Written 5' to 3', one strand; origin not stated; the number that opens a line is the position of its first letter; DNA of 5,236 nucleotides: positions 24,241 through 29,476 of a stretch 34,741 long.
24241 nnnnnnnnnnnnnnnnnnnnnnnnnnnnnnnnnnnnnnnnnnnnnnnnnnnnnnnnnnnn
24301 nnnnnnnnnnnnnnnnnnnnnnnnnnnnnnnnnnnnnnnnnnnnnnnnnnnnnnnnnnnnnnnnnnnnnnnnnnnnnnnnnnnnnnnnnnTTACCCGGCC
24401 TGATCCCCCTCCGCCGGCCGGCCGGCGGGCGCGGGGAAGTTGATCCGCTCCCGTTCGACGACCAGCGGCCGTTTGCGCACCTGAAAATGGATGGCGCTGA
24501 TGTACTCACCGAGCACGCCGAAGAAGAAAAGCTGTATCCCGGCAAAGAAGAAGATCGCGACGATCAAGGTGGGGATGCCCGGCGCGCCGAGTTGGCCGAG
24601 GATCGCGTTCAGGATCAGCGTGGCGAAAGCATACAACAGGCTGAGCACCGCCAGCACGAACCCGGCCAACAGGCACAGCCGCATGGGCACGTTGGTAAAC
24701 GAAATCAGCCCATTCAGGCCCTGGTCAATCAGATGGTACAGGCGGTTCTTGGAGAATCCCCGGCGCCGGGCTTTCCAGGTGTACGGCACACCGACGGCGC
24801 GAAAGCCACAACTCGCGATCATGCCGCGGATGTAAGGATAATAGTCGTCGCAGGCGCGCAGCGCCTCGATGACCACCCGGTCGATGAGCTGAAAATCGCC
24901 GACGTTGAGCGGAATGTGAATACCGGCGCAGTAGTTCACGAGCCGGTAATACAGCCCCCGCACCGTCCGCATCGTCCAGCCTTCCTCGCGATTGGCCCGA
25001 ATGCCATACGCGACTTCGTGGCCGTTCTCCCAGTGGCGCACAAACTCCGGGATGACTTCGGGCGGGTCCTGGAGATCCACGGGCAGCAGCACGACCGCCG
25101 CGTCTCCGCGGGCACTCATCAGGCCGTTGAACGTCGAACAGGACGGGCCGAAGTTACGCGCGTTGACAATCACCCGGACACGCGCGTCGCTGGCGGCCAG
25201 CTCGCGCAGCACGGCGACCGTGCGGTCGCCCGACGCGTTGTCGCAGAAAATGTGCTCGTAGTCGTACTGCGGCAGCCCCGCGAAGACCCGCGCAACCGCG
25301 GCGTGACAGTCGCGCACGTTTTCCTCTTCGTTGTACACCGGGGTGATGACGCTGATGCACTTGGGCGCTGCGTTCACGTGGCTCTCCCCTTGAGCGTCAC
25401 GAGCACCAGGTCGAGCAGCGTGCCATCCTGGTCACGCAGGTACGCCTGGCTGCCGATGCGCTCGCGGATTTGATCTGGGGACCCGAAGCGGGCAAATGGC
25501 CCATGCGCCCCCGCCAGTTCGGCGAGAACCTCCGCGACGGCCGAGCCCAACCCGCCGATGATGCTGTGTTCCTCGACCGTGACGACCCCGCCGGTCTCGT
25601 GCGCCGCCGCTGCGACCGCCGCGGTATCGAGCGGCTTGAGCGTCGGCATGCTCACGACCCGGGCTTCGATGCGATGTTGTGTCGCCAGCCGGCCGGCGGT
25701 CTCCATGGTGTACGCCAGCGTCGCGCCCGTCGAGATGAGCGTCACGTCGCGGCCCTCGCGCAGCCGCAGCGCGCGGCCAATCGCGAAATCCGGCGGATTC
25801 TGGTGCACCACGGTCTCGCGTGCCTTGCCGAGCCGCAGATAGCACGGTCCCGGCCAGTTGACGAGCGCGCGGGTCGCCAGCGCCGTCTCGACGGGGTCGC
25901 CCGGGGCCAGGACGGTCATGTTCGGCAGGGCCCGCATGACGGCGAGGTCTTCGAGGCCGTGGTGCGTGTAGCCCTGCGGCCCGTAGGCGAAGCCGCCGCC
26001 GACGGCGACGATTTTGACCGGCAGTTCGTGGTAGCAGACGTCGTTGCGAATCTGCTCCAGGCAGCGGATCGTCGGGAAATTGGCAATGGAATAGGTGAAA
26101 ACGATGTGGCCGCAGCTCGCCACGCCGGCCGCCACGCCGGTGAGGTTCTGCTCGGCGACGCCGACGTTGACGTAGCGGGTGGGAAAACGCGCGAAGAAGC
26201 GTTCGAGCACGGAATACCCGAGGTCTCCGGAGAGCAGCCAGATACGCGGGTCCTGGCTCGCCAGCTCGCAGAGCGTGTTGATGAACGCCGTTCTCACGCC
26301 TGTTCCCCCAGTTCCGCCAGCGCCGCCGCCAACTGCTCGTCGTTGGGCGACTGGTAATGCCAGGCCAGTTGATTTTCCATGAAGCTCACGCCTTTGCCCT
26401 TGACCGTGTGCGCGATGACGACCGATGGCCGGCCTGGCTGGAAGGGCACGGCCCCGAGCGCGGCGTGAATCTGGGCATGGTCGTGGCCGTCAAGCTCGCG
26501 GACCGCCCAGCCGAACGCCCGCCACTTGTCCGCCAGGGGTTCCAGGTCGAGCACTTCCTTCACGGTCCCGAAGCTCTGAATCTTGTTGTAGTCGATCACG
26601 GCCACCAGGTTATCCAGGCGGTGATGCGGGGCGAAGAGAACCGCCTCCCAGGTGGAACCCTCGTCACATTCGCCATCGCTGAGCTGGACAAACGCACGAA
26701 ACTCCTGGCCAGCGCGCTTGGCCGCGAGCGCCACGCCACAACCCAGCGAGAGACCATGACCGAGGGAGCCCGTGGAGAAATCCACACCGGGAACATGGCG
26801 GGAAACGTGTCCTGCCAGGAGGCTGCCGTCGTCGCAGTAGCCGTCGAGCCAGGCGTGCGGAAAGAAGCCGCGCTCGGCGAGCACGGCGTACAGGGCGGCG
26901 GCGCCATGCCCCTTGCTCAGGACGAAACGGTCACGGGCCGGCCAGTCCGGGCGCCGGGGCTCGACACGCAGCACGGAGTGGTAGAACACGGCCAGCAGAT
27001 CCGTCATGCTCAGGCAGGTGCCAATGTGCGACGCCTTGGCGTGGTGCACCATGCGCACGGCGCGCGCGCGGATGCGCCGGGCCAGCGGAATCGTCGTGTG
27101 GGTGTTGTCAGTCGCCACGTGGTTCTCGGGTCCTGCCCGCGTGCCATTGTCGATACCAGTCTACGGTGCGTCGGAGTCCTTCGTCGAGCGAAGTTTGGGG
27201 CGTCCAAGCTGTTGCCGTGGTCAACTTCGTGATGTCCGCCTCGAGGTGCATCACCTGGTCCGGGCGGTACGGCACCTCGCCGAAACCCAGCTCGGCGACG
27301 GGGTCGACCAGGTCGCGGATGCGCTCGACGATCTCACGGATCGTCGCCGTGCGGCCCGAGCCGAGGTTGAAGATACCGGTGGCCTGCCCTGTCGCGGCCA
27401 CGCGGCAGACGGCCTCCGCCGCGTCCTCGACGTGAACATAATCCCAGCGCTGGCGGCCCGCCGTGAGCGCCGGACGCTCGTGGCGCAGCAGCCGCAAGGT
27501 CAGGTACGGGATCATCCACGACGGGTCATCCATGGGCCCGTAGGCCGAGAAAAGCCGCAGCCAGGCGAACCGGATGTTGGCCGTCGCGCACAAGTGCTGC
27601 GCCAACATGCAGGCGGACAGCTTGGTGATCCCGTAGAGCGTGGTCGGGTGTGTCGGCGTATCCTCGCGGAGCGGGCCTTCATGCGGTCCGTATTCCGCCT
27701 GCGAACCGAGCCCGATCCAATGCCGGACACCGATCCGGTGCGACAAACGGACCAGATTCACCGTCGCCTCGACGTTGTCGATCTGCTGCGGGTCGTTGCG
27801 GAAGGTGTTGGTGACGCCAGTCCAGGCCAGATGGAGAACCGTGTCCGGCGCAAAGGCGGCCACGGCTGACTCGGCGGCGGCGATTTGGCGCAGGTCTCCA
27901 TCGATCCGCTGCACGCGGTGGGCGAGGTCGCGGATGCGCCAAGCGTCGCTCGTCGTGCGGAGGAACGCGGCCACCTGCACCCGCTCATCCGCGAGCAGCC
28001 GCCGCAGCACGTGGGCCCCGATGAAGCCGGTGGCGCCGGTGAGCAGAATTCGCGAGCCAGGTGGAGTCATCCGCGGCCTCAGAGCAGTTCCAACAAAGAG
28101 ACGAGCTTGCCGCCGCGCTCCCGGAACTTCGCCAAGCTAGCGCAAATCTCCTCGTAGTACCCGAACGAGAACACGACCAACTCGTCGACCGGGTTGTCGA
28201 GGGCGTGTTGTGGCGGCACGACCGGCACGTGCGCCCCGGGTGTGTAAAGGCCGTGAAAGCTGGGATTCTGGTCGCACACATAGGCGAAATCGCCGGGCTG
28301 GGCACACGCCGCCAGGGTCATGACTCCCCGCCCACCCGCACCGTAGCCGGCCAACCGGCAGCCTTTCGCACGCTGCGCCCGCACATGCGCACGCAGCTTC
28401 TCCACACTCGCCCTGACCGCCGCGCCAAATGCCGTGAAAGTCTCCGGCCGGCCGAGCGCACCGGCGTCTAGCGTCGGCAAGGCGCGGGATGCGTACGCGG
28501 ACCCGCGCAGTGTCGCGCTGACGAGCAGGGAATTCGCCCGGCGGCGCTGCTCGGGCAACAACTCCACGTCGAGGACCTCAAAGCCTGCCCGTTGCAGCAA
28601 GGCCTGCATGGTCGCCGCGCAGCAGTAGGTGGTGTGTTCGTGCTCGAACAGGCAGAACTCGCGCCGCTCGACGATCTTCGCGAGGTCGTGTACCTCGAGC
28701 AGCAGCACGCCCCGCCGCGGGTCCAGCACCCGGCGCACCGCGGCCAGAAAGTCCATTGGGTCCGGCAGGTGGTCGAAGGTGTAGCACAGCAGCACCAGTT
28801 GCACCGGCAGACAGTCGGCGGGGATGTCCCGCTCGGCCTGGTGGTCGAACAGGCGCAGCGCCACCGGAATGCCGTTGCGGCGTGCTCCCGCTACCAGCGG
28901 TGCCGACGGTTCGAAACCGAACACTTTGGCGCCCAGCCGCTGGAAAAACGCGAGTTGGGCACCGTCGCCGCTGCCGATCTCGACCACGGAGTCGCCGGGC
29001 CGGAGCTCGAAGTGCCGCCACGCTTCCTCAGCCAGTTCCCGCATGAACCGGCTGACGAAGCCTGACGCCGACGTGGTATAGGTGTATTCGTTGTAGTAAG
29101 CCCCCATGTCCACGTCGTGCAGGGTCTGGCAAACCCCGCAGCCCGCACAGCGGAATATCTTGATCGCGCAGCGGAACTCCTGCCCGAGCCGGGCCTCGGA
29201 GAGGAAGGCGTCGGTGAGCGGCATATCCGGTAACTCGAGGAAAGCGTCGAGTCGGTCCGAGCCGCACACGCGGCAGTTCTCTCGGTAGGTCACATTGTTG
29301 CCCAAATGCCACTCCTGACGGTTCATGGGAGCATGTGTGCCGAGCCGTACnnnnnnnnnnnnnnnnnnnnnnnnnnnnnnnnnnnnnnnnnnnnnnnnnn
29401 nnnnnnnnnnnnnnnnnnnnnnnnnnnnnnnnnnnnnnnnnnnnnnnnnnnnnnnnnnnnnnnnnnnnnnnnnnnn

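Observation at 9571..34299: Window-wide pattern: at least six unrelated short palindromic or tandem repeat families, four of them inside intact ORFs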

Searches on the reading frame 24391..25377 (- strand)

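Call 10: search_protein_families(library=pfam, proteins=[window:24391-25377:-])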
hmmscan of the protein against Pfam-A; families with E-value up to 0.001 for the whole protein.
window:24391-25377:- (328 aa): 1 family
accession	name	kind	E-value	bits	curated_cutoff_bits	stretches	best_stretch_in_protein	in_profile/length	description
PF00535.33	Glycos_transf_2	-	1.1e-25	90.9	23.3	1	9-172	1-166/168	Glycosyl transferase family 2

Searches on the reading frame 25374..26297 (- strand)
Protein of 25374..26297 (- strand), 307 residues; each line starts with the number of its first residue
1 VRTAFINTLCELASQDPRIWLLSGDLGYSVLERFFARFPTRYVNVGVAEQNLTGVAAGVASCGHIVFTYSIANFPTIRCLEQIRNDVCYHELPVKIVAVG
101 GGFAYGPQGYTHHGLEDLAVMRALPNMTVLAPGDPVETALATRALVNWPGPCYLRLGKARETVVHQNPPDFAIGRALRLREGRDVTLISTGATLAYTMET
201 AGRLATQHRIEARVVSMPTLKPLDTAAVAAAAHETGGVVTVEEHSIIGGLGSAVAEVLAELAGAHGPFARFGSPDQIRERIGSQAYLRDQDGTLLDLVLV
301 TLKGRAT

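Call 10: search_protein_families(library=pfam, proteins=[window:25374-26297:-])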
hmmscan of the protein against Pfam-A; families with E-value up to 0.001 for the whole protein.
window:25374-26297:- (307 aa): 3 families
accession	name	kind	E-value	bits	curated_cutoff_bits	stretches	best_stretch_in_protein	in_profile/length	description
PF02779.29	Transket_pyr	-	2.3e-33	115.7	27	1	1-158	5-169/174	Transketolase, pyrimidine binding domain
PF02780.25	Transketolase_C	-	9.1e-28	97.1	25.9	1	174-277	1-105/124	Transketolase, C-terminal domain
PF22613.1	Transketolase_C_1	-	7e-07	29.9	27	1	182-226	11-54/113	Transketolase-like TK C-terminal domain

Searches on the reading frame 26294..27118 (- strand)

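Call 10: search_protein_families(library=pfam, proteins=[window:26294-27118:-])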
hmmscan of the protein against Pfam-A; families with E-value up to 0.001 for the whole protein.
window:26294-27118:- (274 aa): 4 families
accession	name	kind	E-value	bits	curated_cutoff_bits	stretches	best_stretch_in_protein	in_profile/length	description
PF00456.26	Transketolase_N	-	5.4e-44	151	22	1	13-271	6-276/334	Transketolase, thiamine diphosphate binding domain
PF00676.26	E1_dh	-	4.8e-06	26.2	22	1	109-221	91-204/300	Dehydrogenase E1 component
PF09364.15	XFP_N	-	0.00046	19.6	23.7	1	101-223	124-246/364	XFP N-terminal domain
PF13292.11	DXP_synthase_N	-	0.00079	19.2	21.2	0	11-180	20-173/274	1-deoxy-D-xylulose-5-phosphate synthase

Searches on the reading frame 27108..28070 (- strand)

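Call 10: search_protein_families(library=pfam, proteins=[window:27108-28070:-])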
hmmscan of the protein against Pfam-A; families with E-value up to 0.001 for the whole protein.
window:27108-28070:- (320 aa): 8 families
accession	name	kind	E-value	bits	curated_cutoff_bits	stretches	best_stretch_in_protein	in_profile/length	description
PF01370.27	Epimerase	-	5.5e-44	150.8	20.9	1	8-237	1-240/240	NAD dependent epimerase/dehydratase family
PF16363.11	GDP_Man_Dehyd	-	7.9e-32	111.4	27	1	9-302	1-332/332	GDP-mannose 4,6 dehydratase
PF13460.12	NAD_binding_10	-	2e-09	38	27.2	1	12-129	1-104/184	NAD(P)H-binding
PF04321.23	RmlD_sub_bind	-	2.4e-09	37.1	27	1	7-178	2-156/287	RmlD substrate binding domain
PF02719.21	Polysacc_synt_2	-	1.6e-08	34.5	20.2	1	8-255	1-247/293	Polysaccharide biosynthesis protein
PF01073.25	3Beta_HSD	-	2.6e-06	27.1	22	1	10-122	2-115/280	3-beta hydroxysteroid dehydrogenase/isomerase family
PF07993.18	NAD_binding_4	-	9.3e-06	25.4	20.1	1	10-43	1-36/258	Male sterility protein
PF05368.20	NmrA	-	5.5e-05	23.4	27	1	6-119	3-103/298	NmrA-like family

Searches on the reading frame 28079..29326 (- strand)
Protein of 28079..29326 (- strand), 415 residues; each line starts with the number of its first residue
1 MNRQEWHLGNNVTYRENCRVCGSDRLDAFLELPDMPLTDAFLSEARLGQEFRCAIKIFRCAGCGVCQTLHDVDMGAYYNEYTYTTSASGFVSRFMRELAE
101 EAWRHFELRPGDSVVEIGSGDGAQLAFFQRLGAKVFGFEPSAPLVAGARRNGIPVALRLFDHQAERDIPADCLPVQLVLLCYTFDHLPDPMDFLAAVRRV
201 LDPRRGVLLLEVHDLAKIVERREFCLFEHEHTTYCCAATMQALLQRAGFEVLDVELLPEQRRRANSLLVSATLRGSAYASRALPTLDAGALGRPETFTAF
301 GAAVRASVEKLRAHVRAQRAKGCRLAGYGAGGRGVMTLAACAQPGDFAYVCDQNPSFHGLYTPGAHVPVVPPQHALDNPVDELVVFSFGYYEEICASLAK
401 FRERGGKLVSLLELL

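Call 10: search_protein_families(library=pfam, proteins=[window:28079-29326:-])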
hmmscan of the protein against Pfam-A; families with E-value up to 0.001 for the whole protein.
window:28079-29326:- (415 aa): 6 families
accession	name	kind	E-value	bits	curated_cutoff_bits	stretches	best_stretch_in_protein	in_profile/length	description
PF08484.17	Methyltransf_14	-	1.5e-22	80.6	23.5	1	291-410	37-157/160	C-methyltransferase C-terminal domain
PF13489.12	Methyltransf_23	-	2.6e-16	60.2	27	1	93-253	7-163/164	Methyltransferase domain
PF08421.16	Methyltransf_13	-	7.2e-13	48.9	31.3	1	18-75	1-59/62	Putative zinc binding domain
PF08241.18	Methyltransf_11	-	2.5e-10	41.3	21.2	1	115-203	1-89/95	Methyltransferase domain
PF13649.12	Methyltransf_25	-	2.6e-08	34.9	27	1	114-203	1-95/97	Methyltransferase domain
PF08242.18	Methyltransf_12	-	6.5e-08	33.7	30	1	115-203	1-94/98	Methyltransferase domain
